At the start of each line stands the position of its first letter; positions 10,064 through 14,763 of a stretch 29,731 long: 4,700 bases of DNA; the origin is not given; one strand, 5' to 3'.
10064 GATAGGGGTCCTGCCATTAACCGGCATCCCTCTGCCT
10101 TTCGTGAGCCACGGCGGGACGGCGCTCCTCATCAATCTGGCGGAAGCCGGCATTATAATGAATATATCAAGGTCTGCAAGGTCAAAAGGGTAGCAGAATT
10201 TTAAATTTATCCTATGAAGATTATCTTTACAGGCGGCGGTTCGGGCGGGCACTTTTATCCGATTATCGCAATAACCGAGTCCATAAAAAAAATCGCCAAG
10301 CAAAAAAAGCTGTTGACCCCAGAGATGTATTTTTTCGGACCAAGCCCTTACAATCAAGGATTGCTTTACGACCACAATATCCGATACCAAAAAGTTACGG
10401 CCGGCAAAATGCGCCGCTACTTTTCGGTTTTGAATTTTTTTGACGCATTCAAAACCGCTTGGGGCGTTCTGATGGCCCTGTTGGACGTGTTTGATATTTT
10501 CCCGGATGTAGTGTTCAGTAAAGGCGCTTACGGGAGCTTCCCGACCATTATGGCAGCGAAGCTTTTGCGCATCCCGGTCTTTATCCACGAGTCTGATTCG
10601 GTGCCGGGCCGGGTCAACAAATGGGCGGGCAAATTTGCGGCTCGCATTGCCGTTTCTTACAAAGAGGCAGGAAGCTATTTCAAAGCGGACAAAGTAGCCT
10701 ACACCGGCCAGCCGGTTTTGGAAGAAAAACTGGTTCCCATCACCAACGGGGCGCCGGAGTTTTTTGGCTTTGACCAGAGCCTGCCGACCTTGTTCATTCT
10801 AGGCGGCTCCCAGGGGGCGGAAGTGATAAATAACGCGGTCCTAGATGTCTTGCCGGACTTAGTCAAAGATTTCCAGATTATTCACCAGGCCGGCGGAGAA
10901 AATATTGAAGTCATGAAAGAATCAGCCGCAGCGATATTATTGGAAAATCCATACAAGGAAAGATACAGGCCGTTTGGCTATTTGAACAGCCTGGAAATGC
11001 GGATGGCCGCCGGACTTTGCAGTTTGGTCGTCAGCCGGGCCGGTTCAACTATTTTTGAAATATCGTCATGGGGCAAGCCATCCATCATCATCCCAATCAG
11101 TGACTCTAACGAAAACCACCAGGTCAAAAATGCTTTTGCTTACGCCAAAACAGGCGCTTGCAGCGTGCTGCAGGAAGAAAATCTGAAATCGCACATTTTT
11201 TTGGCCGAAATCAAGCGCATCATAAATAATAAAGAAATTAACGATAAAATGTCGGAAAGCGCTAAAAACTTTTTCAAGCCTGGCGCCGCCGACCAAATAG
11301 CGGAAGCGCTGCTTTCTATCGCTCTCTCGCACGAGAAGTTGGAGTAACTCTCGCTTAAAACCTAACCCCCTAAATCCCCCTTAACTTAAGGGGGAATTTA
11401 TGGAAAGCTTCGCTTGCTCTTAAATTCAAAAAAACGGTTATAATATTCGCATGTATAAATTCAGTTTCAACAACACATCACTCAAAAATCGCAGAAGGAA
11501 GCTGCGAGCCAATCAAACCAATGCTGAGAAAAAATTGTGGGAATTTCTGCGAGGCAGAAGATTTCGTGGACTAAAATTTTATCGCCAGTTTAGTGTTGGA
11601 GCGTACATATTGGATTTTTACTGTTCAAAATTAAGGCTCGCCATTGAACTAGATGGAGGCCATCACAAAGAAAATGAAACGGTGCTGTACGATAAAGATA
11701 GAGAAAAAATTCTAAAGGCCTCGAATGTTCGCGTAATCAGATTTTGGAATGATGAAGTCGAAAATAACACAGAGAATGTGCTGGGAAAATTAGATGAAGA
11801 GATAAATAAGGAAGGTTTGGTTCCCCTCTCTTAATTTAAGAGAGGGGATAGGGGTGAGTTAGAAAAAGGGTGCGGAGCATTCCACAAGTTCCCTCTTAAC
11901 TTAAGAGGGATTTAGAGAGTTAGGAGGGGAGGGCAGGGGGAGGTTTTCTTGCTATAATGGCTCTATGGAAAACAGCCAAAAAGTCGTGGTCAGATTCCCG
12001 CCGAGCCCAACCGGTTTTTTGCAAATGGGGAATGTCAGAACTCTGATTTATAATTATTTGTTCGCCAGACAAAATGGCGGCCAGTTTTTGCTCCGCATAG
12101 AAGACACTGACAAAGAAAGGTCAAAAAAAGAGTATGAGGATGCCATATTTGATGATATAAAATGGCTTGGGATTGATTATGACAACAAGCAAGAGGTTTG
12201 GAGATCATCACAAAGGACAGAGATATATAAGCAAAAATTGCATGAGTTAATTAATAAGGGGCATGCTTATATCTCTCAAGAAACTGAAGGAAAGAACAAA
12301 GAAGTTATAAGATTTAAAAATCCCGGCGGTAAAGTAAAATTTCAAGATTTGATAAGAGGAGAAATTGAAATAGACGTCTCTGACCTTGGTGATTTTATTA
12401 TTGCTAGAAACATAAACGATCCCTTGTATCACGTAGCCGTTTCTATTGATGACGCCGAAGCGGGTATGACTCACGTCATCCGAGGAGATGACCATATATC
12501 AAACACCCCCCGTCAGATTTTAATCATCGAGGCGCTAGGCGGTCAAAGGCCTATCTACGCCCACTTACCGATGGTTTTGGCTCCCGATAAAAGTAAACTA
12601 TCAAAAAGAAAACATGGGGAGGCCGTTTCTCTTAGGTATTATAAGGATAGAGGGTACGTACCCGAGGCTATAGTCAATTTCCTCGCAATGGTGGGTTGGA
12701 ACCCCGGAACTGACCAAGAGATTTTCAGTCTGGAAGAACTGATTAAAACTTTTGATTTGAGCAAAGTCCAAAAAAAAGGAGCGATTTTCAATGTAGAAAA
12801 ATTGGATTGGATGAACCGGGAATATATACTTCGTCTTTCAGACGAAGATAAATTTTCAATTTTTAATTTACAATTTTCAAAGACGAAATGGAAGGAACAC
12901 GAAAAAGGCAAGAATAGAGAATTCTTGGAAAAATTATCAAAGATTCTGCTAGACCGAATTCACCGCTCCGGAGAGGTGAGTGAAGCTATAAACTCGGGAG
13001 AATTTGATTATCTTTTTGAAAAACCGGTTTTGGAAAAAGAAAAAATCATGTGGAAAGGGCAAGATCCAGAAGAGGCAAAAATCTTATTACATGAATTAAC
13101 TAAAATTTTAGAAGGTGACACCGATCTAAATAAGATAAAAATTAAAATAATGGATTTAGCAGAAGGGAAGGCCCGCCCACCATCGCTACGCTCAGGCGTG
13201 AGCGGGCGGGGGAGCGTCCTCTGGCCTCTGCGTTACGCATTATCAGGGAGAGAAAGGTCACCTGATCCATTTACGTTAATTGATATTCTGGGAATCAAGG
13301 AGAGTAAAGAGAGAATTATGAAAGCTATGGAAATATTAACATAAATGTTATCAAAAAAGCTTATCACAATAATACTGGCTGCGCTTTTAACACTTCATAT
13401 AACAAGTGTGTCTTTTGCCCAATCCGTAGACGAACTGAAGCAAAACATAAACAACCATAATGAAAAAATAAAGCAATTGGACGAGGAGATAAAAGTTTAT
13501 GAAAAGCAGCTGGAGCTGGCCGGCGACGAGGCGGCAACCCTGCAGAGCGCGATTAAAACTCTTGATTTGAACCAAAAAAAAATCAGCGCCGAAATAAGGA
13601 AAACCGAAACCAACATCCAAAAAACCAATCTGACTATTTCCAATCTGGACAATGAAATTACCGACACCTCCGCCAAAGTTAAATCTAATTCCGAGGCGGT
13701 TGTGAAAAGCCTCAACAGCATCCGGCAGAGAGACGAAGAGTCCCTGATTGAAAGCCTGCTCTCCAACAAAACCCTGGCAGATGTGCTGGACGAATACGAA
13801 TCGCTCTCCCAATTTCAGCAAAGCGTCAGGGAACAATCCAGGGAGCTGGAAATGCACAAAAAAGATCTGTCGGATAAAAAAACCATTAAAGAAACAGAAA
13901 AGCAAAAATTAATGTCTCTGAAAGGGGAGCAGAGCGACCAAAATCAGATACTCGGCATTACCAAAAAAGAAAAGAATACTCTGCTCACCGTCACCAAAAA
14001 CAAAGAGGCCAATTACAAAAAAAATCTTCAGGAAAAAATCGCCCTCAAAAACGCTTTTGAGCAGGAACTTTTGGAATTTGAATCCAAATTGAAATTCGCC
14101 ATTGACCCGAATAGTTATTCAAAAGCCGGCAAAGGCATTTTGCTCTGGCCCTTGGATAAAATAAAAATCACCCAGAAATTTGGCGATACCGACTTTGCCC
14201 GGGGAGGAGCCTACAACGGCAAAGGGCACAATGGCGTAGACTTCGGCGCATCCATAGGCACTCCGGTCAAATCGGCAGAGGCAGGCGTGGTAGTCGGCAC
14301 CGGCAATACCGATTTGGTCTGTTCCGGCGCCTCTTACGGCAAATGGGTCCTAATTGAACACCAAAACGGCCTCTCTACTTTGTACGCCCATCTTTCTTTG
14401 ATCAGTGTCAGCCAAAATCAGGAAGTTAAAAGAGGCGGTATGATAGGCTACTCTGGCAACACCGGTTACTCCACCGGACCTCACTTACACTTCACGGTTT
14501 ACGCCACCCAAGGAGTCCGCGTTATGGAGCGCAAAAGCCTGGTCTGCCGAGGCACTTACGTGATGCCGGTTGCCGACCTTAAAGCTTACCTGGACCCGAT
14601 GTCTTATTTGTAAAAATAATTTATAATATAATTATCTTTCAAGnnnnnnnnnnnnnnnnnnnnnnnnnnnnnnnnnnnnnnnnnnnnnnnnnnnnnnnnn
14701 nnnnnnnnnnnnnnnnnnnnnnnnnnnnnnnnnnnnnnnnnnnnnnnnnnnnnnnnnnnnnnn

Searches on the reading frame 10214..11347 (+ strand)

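Call 8: search_protein_families(library=pfam, proteins=[window:10214-11347:+], max_evalue=0.001)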
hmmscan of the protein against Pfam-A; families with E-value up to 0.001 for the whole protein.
window:10214-11347:+ (377 aa): 2 families
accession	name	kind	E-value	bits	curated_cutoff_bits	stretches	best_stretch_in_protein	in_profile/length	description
PF04101.22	Glyco_tran_28_C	-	2.8e-30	106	22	1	192-361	1-165/166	Glycosyltransferase family 28 C-terminal domain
PF03033.26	Glyco_transf_28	-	7.9e-26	91.2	26.2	1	3-146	1-138/139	Glycosyltransferase family 28 N-terminal domain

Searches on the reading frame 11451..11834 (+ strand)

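Call 95: search_protein_families(library=pfam, proteins=[window:11451-11834:+], max_evalue=0.001)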
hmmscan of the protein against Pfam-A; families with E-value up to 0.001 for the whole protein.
window:11451-11834:+ (127 aa): 2 families
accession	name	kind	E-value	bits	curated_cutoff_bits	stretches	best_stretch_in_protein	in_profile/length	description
PF04480.18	DUF559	-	3.4e-35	120.7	20.6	1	11-118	3-108/109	Protein of unknown function (DUF559)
PF18741.7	MTES_1575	-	6.7e-09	36.1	38.2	1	39-118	12-96/96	REase_MTES_1575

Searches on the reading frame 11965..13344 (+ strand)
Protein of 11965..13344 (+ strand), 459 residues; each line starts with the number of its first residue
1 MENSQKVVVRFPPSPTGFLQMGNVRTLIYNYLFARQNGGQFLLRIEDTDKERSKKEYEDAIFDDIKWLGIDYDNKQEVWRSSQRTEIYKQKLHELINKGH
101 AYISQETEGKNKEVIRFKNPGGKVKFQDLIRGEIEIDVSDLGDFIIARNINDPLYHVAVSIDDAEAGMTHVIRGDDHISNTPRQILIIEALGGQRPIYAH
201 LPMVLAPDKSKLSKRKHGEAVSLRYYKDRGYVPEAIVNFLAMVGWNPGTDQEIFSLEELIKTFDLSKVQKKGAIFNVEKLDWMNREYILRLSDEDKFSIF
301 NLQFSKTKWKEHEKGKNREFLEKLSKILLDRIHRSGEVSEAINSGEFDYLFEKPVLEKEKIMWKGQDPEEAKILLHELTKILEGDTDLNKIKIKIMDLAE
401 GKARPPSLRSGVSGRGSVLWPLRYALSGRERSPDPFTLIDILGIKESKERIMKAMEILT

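Call 8: search_protein_families(library=pfam, proteins=[window:11965-13344:+], max_evalue=0.001)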
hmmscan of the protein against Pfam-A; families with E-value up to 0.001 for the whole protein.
window:11965-13344:+ (459 aa): 2 families
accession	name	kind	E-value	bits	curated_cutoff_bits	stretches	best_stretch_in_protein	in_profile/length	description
PF00749.27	tRNA-synt_1c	-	6.1e-84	282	23.4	2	108-282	139-314/314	tRNA synthetases class I (E and Q), catalytic domain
PF19269.4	Anticodon_2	-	2.1e-12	48.1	23.6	1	312-454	9-140/141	Anticodon binding domain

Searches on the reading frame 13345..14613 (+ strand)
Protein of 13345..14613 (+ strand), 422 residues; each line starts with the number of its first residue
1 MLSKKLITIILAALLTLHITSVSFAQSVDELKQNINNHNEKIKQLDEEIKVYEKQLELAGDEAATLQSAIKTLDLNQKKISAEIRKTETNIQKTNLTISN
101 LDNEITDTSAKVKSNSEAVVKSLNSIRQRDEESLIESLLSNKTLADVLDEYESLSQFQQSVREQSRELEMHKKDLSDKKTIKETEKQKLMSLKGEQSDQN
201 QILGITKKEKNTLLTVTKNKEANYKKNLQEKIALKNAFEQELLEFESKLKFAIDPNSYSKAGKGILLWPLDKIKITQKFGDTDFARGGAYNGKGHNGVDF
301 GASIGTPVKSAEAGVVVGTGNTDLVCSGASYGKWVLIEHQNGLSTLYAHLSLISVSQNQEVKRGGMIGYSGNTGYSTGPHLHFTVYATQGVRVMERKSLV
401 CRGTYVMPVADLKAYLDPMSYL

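Call 9: search_protein_families(library=pfam, proteins=[window:13345-14613:+], max_evalue=0.001)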
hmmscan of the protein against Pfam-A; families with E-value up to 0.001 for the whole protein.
window:13345-14613:+ (422 aa): 1 family
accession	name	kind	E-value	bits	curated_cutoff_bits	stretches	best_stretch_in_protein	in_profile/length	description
PF01551.29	Peptidase_M23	-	2.7e-29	101.6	28.7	1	294-388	2-90/96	Peptidase family M23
